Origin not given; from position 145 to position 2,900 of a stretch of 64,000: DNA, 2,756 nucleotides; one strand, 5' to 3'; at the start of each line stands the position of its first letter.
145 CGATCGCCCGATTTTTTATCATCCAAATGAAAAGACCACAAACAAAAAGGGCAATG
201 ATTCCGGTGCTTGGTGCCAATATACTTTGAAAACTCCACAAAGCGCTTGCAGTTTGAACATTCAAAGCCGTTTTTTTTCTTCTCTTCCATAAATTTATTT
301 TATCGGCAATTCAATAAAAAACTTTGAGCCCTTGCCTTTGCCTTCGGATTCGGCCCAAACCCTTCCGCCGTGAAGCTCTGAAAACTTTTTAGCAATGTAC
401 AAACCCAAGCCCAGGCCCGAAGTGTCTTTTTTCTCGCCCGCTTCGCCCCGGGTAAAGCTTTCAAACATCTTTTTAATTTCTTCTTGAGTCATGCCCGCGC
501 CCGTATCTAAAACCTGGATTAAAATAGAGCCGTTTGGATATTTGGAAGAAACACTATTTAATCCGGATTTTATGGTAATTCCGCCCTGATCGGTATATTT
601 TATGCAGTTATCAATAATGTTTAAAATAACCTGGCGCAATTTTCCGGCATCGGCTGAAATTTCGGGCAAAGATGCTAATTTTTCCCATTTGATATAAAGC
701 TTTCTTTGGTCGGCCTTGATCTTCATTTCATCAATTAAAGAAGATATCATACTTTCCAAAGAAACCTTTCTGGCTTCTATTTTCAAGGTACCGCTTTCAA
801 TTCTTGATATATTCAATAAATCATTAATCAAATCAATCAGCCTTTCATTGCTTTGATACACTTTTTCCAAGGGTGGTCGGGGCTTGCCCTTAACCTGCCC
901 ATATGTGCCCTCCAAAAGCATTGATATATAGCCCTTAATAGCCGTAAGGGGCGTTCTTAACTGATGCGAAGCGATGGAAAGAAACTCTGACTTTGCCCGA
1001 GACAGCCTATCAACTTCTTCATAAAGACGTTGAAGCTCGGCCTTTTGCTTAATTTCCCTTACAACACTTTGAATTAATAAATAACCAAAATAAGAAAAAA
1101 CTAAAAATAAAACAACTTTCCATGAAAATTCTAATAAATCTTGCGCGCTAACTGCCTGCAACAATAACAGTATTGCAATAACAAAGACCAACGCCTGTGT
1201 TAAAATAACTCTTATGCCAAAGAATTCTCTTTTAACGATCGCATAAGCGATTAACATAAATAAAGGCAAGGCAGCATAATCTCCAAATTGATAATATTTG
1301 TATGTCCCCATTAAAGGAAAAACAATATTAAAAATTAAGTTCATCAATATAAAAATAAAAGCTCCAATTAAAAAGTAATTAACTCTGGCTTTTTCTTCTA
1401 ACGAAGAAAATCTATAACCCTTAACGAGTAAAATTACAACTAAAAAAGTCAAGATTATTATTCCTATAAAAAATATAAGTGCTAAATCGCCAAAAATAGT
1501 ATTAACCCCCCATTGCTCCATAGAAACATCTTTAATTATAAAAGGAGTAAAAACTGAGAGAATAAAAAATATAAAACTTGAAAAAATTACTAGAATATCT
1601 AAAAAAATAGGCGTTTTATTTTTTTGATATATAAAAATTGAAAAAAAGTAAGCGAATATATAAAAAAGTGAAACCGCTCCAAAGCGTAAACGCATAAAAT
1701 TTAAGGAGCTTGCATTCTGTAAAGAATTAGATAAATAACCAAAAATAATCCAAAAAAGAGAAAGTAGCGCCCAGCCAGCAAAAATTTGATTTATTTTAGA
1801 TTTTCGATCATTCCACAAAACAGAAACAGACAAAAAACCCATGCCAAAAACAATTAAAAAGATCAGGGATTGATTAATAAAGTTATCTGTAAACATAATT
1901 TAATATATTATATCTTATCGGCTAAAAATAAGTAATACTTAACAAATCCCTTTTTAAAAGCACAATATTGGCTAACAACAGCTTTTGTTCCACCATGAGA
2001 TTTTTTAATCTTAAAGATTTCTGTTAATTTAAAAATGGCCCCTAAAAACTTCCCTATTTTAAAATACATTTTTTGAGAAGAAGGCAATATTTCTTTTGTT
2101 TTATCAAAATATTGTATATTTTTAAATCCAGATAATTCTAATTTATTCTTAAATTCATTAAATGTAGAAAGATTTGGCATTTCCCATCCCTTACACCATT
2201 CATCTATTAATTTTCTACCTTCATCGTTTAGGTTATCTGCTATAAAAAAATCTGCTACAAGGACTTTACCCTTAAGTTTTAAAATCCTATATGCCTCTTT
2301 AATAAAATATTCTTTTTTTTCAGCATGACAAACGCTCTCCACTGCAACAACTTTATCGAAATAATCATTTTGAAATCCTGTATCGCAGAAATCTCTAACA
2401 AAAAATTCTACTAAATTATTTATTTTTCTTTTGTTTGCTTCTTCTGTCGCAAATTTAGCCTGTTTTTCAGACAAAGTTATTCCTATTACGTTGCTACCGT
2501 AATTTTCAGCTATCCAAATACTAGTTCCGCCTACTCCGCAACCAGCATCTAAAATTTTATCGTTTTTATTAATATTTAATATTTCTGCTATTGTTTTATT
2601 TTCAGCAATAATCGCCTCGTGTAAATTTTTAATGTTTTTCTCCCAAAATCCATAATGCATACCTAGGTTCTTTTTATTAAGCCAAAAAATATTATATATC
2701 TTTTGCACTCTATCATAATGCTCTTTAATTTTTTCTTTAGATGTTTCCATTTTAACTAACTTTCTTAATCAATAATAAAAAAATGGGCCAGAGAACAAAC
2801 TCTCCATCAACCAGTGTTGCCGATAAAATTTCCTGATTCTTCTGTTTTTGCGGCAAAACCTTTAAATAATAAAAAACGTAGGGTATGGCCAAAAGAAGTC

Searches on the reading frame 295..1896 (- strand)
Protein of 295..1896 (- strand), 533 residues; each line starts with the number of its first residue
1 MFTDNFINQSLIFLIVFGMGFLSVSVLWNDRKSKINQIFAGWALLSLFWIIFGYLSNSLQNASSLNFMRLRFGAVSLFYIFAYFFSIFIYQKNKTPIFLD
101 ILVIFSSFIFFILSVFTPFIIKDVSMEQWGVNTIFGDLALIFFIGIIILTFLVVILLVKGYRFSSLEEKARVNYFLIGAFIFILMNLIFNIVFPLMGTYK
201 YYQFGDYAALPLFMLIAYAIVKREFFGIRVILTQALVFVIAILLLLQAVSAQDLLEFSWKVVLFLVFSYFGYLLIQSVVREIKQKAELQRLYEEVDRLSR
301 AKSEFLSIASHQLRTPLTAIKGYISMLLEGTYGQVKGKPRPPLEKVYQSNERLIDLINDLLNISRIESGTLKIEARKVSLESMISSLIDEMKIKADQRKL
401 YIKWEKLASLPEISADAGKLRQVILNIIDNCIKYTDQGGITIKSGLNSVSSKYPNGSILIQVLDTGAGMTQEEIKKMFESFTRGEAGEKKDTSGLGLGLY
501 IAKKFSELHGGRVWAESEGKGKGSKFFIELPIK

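Call 6: search_protein_families(library=pfam, proteins=[window:295-1896:-], max_evalue=0.001)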
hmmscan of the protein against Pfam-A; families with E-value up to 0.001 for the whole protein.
window:295-1896:- (533 aa): 3 families
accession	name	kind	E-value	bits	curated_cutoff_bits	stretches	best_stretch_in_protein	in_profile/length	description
PF02518.31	HATPase_c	-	4.9e-25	88.6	26.4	1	416-532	2-109/111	Histidine kinase-, DNA gyrase B-, and HSP90-like ATPase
PF00512.31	HisKA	-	5.7e-19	68.4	26.9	1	301-369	1-66/66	His Kinase A (phospho-acceptor) domain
PF04831.18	POPDC1-3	-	0.00087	19.9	28.1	1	213-329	12-115/140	POPDC1-3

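Call 40: find_encoding_contigs(protein=window:295-1896:-, flank=10000, max_places=3)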
Protein window:295-1896:- (533 aa): 11 contigs read that carry it; 3 places shown.
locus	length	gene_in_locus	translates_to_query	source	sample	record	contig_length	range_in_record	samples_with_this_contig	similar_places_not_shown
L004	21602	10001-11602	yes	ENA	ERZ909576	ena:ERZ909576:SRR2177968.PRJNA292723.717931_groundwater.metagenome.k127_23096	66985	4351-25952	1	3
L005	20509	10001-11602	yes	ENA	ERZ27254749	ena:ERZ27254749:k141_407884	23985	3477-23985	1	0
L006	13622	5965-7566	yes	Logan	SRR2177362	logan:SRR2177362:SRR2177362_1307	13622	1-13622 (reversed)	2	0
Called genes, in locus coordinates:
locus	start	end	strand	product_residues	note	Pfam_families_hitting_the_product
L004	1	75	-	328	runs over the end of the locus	PF00657:Lipase_GDSL (faint), PF04311:DUF459, PF13472:Lipase_GDSL_2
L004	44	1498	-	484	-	PF03062:MBOAT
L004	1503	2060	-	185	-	PF01928:CYTH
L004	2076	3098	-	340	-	PF13353:Fer4_12 (weak), PF04055:Radical_SAM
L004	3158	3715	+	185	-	PF10469:AKAP7_NLS (weak), PF02834:LigT_PEase, PF13563:2_5_RNA_ligase2, PF02834:LigT_PEase (weak)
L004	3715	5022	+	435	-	PF01225:Mur_ligase, PF08245:Mur_ligase_M, PF02875:Mur_ligase_C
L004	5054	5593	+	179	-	PF13420:Acetyltransf_4 (weak), PF00583:Acetyltransf_1, PF13508:Acetyltransf_7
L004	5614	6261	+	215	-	PF12917:YfbR-like (faint), PF13023:HD_3, PF01966:HD, PF13023:HD_3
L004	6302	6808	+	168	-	PF00293:NUDIX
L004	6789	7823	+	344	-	PF00348:polyprenyl_synt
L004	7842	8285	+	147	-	PF01894:YjbQ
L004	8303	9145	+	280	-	PF01040:UbiA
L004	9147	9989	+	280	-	PF01209:Ubie_methyltran (weak), PF02353:CMAS, PF08123:DOT1 (weak), PF13489:Methyltransf_23, PF13847:Methyltransf_31, PF08241:Methyltransf_11, PF08242:Methyltransf_12, PF13649:Methyltransf_25, +1 more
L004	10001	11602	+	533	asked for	PF00512:HisKA, PF02518:HATPase_c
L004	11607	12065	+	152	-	PF12647:RNHCP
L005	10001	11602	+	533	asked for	PF00512:HisKA, PF02518:HATPase_c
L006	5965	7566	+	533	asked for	PF00512:HisKA, PF02518:HATPase_c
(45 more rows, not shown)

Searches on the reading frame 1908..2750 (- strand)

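Call 6: search_protein_families(library=pfam, proteins=[window:1908-2750:-], max_evalue=0.001)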
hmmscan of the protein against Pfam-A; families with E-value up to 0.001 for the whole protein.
window:1908-2750:- (280 aa): 11 families
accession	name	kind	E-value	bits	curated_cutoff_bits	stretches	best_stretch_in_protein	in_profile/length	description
PF02353.26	CMAS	-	1.2e-25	90.8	27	1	3-181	5-180/273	Mycolic acid cyclopropane synthetase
PF08241.18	Methyltransf_11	-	1.1e-18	68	21.2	1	67-164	1-94/95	Methyltransferase domain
PF13649.12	Methyltransf_25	-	1.5e-16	61.3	27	1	66-161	1-97/97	Methyltransferase domain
PF13847.12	Methyltransf_31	-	3e-16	59.9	27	1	60-189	1-129/145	Methyltransferase domain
PF08242.18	Methyltransf_12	-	1.3e-10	42.3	30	1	67-162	1-97/98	Methyltransferase domain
PF13489.12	Methyltransf_23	-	1.5e-09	38.2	27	1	54-212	13-162/164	Methyltransferase domain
PF05175.20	MTS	-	8.3e-07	29.2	23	1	54-165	23-138/170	Methyltransferase small domain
PF01209.24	Ubie_methyltran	-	8.8e-07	28.9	20.1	1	53-168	38-154/233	ubiE/COQ5 methyltransferase family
PF08123.19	DOT1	-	6.9e-06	26.2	23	1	53-141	33-120/205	Histone methylation protein DOT1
PF08704.16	GCD14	-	9.8e-05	22.6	26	1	53-137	31-117/247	tRNA methyltransferase complex GCD14 subunit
PF09445.16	Methyltransf_15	-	0.00083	19.4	22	0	65-123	3-60/165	RNA cap guanine-N2 methyltransferase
